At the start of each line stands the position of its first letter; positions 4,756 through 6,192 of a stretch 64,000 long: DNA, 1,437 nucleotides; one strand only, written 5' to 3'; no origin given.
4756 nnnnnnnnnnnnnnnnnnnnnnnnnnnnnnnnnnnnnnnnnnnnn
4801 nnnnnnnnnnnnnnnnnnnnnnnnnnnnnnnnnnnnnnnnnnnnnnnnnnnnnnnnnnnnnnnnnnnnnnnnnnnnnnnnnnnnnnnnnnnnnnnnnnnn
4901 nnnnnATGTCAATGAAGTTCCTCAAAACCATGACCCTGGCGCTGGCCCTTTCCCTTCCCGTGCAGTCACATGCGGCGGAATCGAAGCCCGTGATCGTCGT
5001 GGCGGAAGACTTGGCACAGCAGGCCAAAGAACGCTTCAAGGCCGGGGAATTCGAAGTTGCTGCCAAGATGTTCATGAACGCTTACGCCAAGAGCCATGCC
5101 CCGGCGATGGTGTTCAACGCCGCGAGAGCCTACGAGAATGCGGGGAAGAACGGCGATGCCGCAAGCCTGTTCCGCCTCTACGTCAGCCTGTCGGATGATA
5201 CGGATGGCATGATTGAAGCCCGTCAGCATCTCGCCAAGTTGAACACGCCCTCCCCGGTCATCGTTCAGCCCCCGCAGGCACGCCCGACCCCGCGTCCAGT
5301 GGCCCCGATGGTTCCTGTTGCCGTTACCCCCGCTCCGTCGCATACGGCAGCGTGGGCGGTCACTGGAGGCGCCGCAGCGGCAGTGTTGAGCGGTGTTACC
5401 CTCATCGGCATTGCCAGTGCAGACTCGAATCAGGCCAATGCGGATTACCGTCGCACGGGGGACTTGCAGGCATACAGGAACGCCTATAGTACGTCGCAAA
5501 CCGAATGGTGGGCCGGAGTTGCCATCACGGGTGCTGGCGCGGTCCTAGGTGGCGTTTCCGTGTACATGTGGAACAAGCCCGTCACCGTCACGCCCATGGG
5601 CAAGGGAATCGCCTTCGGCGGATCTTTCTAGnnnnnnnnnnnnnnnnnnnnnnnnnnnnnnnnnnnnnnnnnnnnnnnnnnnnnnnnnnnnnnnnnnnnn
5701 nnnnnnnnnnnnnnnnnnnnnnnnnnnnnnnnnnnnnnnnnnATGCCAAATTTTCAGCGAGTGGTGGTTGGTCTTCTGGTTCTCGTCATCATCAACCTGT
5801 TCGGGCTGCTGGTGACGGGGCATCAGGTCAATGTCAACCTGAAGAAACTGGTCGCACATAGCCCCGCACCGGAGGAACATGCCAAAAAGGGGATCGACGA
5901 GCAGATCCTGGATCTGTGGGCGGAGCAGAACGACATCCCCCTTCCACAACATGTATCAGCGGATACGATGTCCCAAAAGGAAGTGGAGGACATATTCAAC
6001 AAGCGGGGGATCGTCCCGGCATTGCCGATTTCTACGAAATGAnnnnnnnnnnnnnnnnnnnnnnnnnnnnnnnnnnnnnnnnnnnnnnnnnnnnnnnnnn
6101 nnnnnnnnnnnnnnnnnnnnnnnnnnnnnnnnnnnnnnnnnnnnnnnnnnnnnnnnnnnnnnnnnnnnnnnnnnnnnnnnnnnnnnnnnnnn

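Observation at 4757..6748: Antisense three-gene envelope-protein island embedded in the late tail-fibre operon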

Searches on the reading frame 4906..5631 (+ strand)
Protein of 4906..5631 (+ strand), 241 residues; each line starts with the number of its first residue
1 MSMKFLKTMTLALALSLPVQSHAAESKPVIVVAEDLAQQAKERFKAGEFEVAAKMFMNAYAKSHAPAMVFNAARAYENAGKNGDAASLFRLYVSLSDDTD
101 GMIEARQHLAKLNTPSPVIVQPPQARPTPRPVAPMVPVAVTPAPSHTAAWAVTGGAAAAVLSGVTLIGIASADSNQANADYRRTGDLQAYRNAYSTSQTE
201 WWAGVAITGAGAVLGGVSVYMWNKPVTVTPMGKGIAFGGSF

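Call 6: search_protein_families(library=pfam, proteins=[window:4906-5631:+], max_evalue=0.1)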
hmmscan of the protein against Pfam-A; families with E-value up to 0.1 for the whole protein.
window:4906-5631:+ (241 aa): 2 families
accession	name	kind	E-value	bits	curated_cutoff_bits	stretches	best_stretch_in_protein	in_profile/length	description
PF13432.12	TPR_16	-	5e-05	24.1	32.7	1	39-95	3-60/65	Tetratricopeptide repeat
PF17935.6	TetR_C_27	-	0.086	13.4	26.1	0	40-71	61-92/106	Tetracyclin repressor-like, C-terminal domain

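Call 14: search_protein_families(library=phrogs, proteins=[window:4906-5631:+], max_evalue=0.01)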
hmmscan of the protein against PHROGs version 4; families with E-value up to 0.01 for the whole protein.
window:4906-5631:+ (241 aa): 0 families

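Call 17: find_homologous_proteins(query=window:4906-5631:+, max_evalue=0.01)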
Query window:4906-5631:+ (241 aa): 13 proteins with E <= 0.01 among 8000 candidates.
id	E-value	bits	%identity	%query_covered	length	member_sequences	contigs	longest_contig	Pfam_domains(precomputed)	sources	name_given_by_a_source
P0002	2.3e-150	516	100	99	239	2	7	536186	-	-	-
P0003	9.2e-71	256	54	99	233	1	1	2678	PF13432.13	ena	-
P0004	2.4e-69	251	54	98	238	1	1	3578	PF13432.13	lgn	-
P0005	2.3e-63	232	55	87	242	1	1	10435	-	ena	-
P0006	5.1e-55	205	50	97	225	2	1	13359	PF13432.13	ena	-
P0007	1.5e-52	196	51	87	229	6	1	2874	-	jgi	jgi:hypothetical protein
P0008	2.5e-52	196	47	99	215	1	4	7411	PF13432.13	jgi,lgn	-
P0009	4.3e-47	179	45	85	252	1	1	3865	-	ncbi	ncbi:MAG: hypothetical protein ACOYOB_18765 [Myxococcota bacterium]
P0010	1.8e-46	177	42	99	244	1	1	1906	-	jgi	jgi:hypothetical protein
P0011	3.4e-43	166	41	98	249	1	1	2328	-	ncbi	ncbi:MAG: tetratricopeptide repeat protein [Myxococcota bacterium]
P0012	4.1e-23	100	44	52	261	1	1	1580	-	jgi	jgi:hypothetical protein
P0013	1.5e-4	40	33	23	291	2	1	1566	PF00515.35,PF13432.13,PF07719.24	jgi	jgi:tetratricopeptide (TPR) repeat protein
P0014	1.2e-3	37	24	23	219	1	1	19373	PF13432.13,PF13428.13,PF13181.13,PF07719.24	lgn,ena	-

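Call 18: find_encoding_contigs(protein=P0006, flank=10000, max_places=3)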
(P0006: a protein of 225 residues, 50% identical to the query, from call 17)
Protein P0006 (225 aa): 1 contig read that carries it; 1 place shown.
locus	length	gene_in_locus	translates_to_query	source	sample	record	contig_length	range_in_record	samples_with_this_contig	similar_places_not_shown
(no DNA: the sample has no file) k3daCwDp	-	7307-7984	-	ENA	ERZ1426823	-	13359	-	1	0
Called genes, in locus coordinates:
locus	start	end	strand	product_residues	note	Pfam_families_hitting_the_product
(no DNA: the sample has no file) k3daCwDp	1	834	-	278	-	?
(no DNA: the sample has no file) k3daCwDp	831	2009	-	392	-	-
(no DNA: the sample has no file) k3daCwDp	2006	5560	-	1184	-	PF13643:DUF4145, PF04313:HSDR_N, PF00270:DEAD, PF04851:ResIII, PF18766:SWI2_SNF2, PF00271:Helicase_C (weak), PF08463:EcoEI_R_C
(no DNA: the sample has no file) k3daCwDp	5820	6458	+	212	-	PF22977:WHD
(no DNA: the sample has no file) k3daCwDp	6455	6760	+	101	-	-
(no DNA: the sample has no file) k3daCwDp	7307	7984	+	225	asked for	PF13432:TPR_16 (weak)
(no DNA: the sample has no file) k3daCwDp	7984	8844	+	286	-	-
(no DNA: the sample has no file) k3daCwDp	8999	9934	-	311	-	PF08401:ArdcN, PF18818:MPTase-PolyVal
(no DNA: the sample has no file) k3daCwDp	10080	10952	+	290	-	-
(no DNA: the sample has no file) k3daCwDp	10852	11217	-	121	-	-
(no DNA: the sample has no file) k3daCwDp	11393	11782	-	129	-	-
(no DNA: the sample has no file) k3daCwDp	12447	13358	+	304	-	?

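Call 19: find_encoding_contigs(protein=P0005, flank=10000, max_places=3)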
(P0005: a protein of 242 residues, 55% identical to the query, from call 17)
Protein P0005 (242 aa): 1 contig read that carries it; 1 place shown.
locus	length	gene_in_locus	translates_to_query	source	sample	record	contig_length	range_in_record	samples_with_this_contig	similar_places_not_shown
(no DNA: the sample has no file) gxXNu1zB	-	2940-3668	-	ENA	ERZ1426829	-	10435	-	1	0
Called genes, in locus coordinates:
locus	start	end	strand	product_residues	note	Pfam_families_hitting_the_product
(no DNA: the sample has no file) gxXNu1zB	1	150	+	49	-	?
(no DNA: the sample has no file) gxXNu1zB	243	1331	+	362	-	PF01548:DEDD_Tnp_IS110, PF02371:Transposase_20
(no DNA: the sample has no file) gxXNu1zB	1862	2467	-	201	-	-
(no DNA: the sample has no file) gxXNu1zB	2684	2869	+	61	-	-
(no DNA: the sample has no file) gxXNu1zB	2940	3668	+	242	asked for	-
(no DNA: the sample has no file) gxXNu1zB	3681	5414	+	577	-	PF00526:Dicty_CTDC (weak), PF03781:FGE-sulfatase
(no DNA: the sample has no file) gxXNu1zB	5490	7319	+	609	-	PF01695:IstB_IS21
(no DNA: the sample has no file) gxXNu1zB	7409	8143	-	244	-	-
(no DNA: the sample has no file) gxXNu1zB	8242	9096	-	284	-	PF01844:HNH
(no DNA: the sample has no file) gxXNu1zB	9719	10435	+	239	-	?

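Call 20: find_encoding_contigs(protein=P0008, flank=8000, max_places=4)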
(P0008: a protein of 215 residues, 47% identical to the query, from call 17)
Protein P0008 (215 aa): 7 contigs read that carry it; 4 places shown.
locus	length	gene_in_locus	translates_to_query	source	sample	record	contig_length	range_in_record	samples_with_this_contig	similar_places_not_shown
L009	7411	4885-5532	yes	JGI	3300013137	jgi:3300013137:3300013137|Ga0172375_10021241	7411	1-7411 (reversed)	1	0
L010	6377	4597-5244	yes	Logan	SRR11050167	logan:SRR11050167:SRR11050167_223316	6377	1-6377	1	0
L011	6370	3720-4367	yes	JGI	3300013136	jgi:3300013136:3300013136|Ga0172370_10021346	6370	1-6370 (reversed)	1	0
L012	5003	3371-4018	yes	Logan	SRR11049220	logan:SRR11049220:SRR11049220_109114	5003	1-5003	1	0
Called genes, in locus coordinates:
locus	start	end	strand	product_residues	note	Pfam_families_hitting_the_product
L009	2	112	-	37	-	?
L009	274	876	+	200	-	PF02223:Thymidylate_kin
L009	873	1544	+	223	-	-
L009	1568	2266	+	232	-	-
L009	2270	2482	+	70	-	-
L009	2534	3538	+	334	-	PF02464:CinA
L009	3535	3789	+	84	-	-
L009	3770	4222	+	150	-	-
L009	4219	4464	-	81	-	-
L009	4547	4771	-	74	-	-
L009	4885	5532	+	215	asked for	PF13432:TPR_16 (weak)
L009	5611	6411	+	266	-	-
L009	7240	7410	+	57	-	?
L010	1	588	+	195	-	?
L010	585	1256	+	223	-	-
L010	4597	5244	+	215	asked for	PF13432:TPR_16 (weak)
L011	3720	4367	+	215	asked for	PF13432:TPR_16 (weak)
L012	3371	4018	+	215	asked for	PF13432:TPR_16 (weak)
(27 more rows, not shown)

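Call 21: find_encoding_contigs(protein=P0009, flank=8000, max_places=3)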
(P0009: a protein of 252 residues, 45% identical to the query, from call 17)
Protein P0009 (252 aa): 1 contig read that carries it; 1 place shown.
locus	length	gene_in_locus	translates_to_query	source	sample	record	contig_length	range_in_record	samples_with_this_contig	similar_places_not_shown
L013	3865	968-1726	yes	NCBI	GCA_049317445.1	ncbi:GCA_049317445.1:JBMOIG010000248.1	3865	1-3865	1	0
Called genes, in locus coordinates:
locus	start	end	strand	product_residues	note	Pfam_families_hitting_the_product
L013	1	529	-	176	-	?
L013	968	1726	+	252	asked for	-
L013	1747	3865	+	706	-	?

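Call 22: find_encoding_contigs(protein=P0004, flank=8000, max_places=3)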
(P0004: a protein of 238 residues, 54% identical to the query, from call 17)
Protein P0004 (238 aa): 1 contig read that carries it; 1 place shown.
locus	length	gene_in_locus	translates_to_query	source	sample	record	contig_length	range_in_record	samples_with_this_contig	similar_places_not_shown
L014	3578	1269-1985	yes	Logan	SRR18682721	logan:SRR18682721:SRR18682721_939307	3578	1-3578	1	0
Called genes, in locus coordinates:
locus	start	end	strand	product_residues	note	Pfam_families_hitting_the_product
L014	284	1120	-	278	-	-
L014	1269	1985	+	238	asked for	PF13432:TPR_16 (weak)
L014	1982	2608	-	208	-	-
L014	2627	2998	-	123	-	PF00565:SNase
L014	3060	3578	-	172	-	?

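Call 31: find_related_loci(query=A1, collection=viral_contigs, flank=10000)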
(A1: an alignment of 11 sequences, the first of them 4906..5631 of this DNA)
Query A1 (241 aa) in viral_contigs; peptide patterns used: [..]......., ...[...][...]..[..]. (x = any residue, [..] = any of these).
8 stretches matched a pattern, but none encodes a relative of the query by tblastn (E <= 1e-3).

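Call 32: find_related_loci(query=A1, collection=genome_contigs, flank=6000)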
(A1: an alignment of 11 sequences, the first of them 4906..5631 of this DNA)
Query A1 (241 aa) in genome_contigs; peptide patterns used: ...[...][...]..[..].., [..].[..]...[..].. (x = any residue, [..] = any of these).
29 stretches matched a pattern; 22 encode a relative of the query (tblastn E <= 1e-3); 21 distinct loci.
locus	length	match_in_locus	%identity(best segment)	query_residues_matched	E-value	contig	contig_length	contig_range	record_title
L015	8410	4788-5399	45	39-241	2e-51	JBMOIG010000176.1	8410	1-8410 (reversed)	MAG: Myxococcota bacterium isolate Deming_bin.407 contig27167, whole genome shotgun sequence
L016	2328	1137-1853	42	15-241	2e-50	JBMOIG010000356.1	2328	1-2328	MAG: Myxococcota bacterium isolate Deming_bin.407 contig197586, whole genome shotgun sequence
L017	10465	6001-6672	41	26-235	2e-48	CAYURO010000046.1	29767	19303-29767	MAG TPA_asm: uncultured Enterobacteriaceae bacterium isolate SRP272421_co4_693 genome assembly, contig: NODE_3124_length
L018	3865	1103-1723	45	36-241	5e-48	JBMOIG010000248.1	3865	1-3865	MAG: Myxococcota bacterium isolate Deming_bin.407 contig88543, whole genome shotgun sequence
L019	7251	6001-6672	40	26-235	8e-48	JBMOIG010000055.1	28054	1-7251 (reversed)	MAG: Myxococcota bacterium isolate Deming_bin.407 contig3763, whole genome shotgun sequence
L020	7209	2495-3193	41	30-241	1e-46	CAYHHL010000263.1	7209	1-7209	MAG TPA_asm: uncultured Enterobacteriaceae bacterium isolate ERP119702_co1_145 genome assembly, contig: NODE_14854_lengt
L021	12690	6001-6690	39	26-241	4e-46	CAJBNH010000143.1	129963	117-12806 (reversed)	MAG: uncultured Myxococcales bacterium isolate Loc090721-8m_bin-517 genome assembly, contig: bin-517:143/201, whole geno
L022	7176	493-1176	43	11-235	3e-52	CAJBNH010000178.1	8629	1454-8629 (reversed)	MAG: uncultured Myxococcales bacterium isolate Loc090721-8m_bin-517 genome assembly, contig: bin-517:178/201, whole geno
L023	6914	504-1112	44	34-221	1e-40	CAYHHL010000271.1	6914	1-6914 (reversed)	MAG TPA_asm: uncultured Enterobacteriaceae bacterium isolate ERP119702_co1_145 genome assembly, contig: NODE_15837_lengt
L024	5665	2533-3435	37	6-241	8e-39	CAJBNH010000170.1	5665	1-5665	MAG: uncultured Myxococcales bacterium isolate Loc090721-8m_bin-517 genome assembly, contig: bin-517:170/201, whole geno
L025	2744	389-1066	42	5-221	2e-36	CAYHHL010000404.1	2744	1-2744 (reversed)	MAG TPA_asm: uncultured Enterobacteriaceae bacterium isolate ERP119702_co1_145 genome assembly, contig: NODE_65850_lengt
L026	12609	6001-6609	38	33-221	2e-34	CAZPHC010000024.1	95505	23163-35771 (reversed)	MAG TPA_asm: uncultured Enterobacteriaceae bacterium isolate SRP319275_co3_164 genome assembly, contig: NODE_357_length_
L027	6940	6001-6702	37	6-207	1e-32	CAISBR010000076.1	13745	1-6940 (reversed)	MAG: uncultured Myxococcales bacterium isolate Ki3-D4_bin-362 genome assembly, contig: bin-362:076/244, whole genome sho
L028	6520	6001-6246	61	33-114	4e-28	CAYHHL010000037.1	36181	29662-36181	MAG TPA_asm: uncultured Enterobacteriaceae bacterium isolate ERP119702_co1_145 genome assembly, contig: NODE_1024_length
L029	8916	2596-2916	49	8-114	3e-26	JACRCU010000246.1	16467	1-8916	MAG: Deltaproteobacteria bacterium isolate NC_groundwater_1654_Pr3_B-0.1um_9_b SR-2_scaffold_141_1835080, whole genome s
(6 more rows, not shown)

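Call 46: predict_structure(alignment_id=A1)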
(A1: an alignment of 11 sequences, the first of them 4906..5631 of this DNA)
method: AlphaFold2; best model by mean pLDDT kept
length: 241 residues; sequences in the alignment: 11
mean_pLDDT: 75.9   pTM: 0.42
mean pLDDT of the five models: 75.9, 75.3, 72.2, 69.0, 65.2
residues with pLDDT >= 90: 88; 70-90: 68; 50-70: 53; < 50: 32
segments of 3 or more residues with pLDDT < 50: 16-26, 132-140
pLDDT, mean of each block of 10 residues (from residue 1): 56 51 52 94 97 96 95 97 95 95 95 69 51 46 64 74 81 85 91 84 80 71 56 50 53
secondary structure, 60 per line:
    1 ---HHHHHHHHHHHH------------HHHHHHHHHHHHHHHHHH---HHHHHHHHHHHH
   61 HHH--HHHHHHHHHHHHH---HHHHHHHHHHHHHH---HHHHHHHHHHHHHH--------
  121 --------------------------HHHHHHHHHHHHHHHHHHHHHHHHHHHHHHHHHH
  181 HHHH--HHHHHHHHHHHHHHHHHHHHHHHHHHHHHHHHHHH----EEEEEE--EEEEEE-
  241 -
elements in order: H4-15 H28-45 H49-63 H66-78 H82-95 H99-112 H147-184 H187-221 E226-231 E234-239

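Call 58: search_protein_families(library=pfam, proteins=[L018:1744-3864:+, L024:3460-4842:+, L021:6720-10097:+], max_evalue=0.01)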
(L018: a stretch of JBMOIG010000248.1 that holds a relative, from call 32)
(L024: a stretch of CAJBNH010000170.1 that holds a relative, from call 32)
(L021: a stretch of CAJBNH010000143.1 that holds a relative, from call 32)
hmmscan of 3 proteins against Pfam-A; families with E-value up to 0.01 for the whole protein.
L018:1744-3864:+ (707 aa): 1 family
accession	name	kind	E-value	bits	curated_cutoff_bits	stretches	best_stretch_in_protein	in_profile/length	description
PF00526.23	Dicty_CTDC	-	0.0038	17.5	27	1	596-613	1-18/24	Dictyostelium (slime mold) repeat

L024:3460-4842:+ (460 aa): 2 families
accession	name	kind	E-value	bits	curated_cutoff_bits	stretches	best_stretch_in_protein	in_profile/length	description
PF07603.17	Lcl_C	-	3e-25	89.2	34.9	1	349-460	1-117/117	Lcl C-terminal domain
PF00526.23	Dicty_CTDC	-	2.8e-08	33.8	27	2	146-167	3-24/24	Dictyostelium (slime mold) repeat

L021:6720-10097:+ (1125 aa): 1 family
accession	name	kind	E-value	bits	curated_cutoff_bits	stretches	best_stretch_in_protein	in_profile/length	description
PF00526.23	Dicty_CTDC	-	2.3e-24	85.3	27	5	414-435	2-23/24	Dictyostelium (slime mold) repeat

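Call 112: search_protein_families(library=padloc, proteins=[window:4912-5631:+], max_evalue=0.01)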
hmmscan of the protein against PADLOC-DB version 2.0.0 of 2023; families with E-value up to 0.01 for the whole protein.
window:4912-5631:+ (239 aa): 0 families

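Call 113: search_protein_families(library=ncbifam, proteins=[window:4912-5631:+], max_evalue=0.01)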
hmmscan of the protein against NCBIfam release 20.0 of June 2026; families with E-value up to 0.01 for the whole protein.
window:4912-5631:+ (239 aa): 0 families

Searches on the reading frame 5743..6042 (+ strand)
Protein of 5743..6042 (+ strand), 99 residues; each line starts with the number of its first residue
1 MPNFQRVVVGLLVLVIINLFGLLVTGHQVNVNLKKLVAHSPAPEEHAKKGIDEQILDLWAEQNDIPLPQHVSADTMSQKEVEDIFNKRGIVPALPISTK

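Call 6: search_protein_families(library=pfam, proteins=[window:5743-6042:+], max_evalue=0.1)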
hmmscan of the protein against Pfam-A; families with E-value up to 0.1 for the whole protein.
window:5743-6042:+ (99 aa): 1 family
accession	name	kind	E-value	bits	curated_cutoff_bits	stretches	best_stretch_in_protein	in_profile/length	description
PF07441.16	BofA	-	0.046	14.3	26.1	1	6-33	26-52/75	SigmaK-factor processing regulatory protein BofA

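Call 14: search_protein_families(library=phrogs, proteins=[window:5743-6042:+], max_evalue=0.01)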
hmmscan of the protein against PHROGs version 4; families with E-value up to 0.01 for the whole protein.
window:5743-6042:+ (99 aa): 0 families

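Call 101: find_homologous_proteins(query=window:5743-6042:+, max_evalue=0.1)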
Query window:5743-6042:+ (99 aa): 1 proteins with E <= 0.1 among 9 candidates.
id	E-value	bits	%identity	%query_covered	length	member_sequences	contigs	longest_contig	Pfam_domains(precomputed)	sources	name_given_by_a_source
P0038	1.6e-57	210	100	100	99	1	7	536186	-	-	-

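Call 112: search_protein_families(library=padloc, proteins=[window:5743-6042:+], max_evalue=0.01)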
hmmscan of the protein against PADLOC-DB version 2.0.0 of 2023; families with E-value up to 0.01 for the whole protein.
window:5743-6042:+ (99 aa): 0 families

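Call 113: search_protein_families(library=ncbifam, proteins=[window:5743-6042:+], max_evalue=0.01)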
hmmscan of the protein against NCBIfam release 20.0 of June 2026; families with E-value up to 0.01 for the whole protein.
window:5743-6042:+ (99 aa): 0 families
